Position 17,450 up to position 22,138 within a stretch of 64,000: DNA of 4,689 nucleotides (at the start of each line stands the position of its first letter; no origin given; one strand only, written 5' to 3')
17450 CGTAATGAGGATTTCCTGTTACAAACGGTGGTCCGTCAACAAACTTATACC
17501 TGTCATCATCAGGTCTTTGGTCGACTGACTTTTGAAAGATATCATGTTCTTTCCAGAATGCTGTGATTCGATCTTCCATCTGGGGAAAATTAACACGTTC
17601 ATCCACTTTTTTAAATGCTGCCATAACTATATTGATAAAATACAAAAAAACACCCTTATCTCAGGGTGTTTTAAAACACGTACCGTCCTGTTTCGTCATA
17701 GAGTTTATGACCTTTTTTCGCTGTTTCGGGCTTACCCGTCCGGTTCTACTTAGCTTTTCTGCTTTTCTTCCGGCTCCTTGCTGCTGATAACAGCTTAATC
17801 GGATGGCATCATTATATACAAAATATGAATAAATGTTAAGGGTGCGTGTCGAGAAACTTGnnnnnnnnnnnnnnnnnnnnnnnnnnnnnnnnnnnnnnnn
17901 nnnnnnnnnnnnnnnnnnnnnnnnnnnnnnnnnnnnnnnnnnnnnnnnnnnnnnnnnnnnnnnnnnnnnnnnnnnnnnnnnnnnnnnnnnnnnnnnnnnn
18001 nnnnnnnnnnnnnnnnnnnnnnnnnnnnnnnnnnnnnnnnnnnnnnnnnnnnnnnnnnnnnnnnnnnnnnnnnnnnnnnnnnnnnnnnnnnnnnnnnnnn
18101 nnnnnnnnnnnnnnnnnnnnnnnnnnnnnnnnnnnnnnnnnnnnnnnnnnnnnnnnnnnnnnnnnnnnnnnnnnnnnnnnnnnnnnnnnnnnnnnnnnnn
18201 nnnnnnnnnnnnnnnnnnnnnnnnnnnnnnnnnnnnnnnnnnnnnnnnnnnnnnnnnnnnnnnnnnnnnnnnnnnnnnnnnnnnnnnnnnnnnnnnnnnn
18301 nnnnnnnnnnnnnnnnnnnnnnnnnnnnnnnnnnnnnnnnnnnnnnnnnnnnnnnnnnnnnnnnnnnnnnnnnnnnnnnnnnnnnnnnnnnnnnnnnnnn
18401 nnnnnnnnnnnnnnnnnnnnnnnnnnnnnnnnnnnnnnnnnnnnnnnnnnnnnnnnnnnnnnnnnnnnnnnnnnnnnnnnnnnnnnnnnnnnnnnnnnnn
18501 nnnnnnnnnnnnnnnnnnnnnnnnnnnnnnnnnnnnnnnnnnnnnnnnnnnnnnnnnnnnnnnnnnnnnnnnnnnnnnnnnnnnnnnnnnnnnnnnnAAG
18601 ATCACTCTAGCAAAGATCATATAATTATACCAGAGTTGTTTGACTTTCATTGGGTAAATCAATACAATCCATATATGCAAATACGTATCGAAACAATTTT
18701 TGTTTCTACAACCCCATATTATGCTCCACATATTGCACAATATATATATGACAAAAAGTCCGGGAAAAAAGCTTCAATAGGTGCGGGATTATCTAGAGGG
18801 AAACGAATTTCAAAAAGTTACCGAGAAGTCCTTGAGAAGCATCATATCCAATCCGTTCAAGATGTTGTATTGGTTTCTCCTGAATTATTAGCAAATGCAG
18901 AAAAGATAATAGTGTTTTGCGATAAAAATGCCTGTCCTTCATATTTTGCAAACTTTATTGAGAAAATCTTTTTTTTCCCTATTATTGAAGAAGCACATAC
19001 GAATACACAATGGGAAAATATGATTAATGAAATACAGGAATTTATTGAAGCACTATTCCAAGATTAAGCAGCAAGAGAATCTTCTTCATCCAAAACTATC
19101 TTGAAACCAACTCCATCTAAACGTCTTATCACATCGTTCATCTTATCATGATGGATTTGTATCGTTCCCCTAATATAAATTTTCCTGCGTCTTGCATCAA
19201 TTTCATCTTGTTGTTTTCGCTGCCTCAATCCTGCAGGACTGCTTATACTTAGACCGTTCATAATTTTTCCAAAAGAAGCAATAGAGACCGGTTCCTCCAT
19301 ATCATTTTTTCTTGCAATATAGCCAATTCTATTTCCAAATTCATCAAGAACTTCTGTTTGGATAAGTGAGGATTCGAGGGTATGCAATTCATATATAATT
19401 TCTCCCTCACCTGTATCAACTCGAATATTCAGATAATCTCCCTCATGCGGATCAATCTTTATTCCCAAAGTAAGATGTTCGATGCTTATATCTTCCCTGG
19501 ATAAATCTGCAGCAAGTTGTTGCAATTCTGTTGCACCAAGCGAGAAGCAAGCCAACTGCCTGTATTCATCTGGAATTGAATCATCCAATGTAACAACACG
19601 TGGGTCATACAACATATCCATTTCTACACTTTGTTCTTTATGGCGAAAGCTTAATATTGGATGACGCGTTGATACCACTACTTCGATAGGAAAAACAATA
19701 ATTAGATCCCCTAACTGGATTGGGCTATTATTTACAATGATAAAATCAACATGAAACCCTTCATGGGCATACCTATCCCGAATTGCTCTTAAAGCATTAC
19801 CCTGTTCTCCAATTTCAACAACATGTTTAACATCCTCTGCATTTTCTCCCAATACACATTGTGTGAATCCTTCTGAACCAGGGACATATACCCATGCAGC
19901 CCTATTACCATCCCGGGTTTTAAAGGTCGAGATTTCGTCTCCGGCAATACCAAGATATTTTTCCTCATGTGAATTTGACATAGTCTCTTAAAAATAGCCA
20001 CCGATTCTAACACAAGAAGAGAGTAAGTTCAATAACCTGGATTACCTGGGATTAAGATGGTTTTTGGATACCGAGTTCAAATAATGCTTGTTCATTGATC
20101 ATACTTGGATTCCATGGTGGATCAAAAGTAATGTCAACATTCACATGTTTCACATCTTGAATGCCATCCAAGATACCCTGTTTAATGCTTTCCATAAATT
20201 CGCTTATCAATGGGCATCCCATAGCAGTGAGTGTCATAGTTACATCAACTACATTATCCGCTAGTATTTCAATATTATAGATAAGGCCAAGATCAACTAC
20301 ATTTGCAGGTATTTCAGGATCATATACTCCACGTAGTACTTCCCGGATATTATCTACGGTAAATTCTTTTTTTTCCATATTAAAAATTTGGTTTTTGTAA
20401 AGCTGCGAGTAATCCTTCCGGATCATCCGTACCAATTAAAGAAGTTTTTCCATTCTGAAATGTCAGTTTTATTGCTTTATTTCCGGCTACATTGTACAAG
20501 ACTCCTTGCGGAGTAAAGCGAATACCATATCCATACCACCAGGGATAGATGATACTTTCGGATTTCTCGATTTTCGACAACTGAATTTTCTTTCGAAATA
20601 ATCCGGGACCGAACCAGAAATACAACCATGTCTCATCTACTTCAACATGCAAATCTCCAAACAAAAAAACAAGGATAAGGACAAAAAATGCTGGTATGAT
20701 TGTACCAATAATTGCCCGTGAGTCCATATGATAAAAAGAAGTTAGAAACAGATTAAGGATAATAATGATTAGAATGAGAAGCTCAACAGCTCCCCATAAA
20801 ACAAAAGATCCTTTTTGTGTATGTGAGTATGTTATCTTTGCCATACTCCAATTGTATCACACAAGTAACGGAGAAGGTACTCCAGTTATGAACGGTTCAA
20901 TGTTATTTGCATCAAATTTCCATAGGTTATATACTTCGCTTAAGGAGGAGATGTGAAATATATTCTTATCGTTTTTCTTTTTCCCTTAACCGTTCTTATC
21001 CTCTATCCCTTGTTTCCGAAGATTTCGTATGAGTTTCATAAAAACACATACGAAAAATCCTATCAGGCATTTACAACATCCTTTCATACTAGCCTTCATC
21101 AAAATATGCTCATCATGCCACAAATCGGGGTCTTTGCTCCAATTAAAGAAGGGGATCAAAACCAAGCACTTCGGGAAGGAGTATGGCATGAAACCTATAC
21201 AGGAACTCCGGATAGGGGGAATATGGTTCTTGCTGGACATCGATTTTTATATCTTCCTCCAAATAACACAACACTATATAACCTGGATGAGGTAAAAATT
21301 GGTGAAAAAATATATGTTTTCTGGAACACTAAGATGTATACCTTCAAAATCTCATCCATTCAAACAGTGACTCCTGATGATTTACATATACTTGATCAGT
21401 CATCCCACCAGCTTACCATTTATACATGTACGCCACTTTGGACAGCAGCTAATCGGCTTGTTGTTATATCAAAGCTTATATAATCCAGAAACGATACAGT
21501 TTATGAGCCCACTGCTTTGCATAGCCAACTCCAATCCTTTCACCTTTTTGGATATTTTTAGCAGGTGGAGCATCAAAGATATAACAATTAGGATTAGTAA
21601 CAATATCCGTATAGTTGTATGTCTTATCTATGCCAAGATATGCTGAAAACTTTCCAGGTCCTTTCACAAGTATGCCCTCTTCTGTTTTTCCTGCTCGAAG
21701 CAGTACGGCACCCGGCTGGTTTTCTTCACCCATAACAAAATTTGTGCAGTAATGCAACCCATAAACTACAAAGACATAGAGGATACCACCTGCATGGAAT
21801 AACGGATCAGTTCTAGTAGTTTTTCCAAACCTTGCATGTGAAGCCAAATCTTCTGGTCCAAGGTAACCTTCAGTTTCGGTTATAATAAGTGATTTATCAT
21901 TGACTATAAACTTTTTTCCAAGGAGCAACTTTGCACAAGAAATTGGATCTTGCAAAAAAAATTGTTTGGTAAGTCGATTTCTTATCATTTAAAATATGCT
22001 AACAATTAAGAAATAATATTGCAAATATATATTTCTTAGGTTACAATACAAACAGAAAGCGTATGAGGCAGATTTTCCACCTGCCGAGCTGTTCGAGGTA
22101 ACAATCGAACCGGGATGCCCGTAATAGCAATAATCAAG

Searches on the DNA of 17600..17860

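Call 24: search_rna_families(source=window, start=17600, end=17860, threshold=evalue, max_evalue=10, show_alignments=3)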
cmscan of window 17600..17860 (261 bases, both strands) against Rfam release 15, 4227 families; matches with E-value up to 10: 6.
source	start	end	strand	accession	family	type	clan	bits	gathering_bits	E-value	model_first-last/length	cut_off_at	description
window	17634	17675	+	RF01376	CRISPR-DR63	Gene; CRISPR;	CL00015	25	37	0.065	1-37/37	no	CRISPR RNA direct repeat element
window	17642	17696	-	RF02435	SpF41_sRNA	Gene; sRNA;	-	20.2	52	0.59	1-105/105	no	Streptococcus sRNA SpF41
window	17639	17678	+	RF02416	TCV_H4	Cis-reg;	-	15.2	50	4.3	1-51/51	no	Turnip crinkle virus 3'UTR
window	17619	17719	+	RF01770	rimP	Cis-reg; leader;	-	14.5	47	6.6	1-102/102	no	Gammaprotebacteria rimP leader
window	17697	17738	-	RF03084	DUF2815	Gene; sRNA;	-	13.8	41.2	7.2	1-62/62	no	DUF2815 RNA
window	17600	17681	-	RF02852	Ysr206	Gene; sRNA;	-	11.1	124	1.3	1-93/312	3'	Yersinia sRNA 206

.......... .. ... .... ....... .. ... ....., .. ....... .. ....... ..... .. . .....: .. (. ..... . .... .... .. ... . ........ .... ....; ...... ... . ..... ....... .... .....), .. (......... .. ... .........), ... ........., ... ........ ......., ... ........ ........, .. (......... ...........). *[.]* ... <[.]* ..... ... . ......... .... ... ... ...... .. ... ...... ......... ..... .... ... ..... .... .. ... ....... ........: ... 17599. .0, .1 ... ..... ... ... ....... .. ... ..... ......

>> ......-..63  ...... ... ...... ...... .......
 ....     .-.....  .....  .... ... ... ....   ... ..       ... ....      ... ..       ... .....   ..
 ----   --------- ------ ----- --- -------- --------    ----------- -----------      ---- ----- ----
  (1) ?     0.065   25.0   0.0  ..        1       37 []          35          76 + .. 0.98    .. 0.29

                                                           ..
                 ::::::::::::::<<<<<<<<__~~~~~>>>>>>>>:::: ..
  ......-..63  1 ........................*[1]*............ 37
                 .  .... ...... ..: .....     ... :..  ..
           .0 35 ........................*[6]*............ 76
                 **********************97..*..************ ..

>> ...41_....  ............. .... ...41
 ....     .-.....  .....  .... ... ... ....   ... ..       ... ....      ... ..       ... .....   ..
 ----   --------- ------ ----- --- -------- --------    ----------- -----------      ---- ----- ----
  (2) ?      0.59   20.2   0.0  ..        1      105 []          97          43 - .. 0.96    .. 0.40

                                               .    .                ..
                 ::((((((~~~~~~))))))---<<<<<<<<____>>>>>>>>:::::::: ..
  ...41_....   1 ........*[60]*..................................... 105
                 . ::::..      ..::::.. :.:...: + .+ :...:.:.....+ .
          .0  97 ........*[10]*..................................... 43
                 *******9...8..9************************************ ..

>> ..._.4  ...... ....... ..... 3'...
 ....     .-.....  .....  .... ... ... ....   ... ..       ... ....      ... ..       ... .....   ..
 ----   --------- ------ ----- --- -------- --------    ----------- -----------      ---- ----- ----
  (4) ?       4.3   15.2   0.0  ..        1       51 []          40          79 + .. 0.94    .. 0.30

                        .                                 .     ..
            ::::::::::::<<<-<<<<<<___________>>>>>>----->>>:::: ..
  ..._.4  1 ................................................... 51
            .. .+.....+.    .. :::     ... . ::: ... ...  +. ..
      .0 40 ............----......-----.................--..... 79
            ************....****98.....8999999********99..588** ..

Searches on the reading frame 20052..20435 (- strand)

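Call 22: search_protein_families(library=pfam, proteins=[window:20052-20435:-])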
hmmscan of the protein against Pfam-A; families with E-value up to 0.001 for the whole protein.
window:20052-20435:- (127 aa): 1 family
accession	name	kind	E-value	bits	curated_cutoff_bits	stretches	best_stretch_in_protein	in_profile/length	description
PF01883.24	FeS_assembly_P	-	9e-16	58.4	23.5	1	28-100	2-71/73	Iron-sulfur cluster assembly protein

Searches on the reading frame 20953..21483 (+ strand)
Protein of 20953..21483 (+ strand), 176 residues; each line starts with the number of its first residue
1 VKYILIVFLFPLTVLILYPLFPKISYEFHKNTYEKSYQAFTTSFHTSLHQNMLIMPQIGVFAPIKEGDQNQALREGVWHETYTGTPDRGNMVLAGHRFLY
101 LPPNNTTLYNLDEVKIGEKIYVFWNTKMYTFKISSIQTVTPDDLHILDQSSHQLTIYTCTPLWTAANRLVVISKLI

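Call 22: search_protein_families(library=pfam, proteins=[window:20953-21483:+])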
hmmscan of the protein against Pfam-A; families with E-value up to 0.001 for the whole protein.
window:20953-21483:+ (176 aa): 1 family
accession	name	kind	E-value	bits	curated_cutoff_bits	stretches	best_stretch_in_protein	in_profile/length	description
PF04203.18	Sortase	-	2.9e-23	82.4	26.6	1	55-175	3-124/125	Sortase domain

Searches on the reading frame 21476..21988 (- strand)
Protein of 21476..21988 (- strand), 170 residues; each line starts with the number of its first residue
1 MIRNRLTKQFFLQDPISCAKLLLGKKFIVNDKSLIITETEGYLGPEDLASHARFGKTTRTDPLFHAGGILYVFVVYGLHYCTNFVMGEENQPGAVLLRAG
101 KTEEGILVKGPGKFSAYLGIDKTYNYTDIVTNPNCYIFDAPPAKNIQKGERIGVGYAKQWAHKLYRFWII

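Call 22: search_protein_families(library=pfam, proteins=[window:21476-21988:-])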
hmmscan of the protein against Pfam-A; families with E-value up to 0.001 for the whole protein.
window:21476-21988:- (170 aa): 1 family
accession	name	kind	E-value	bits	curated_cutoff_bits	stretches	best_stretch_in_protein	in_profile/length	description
PF02245.21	Pur_DNA_glyco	-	1.3e-40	139.2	27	1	9-169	1-177/181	Methylpurine-DNA glycosylase (MPG)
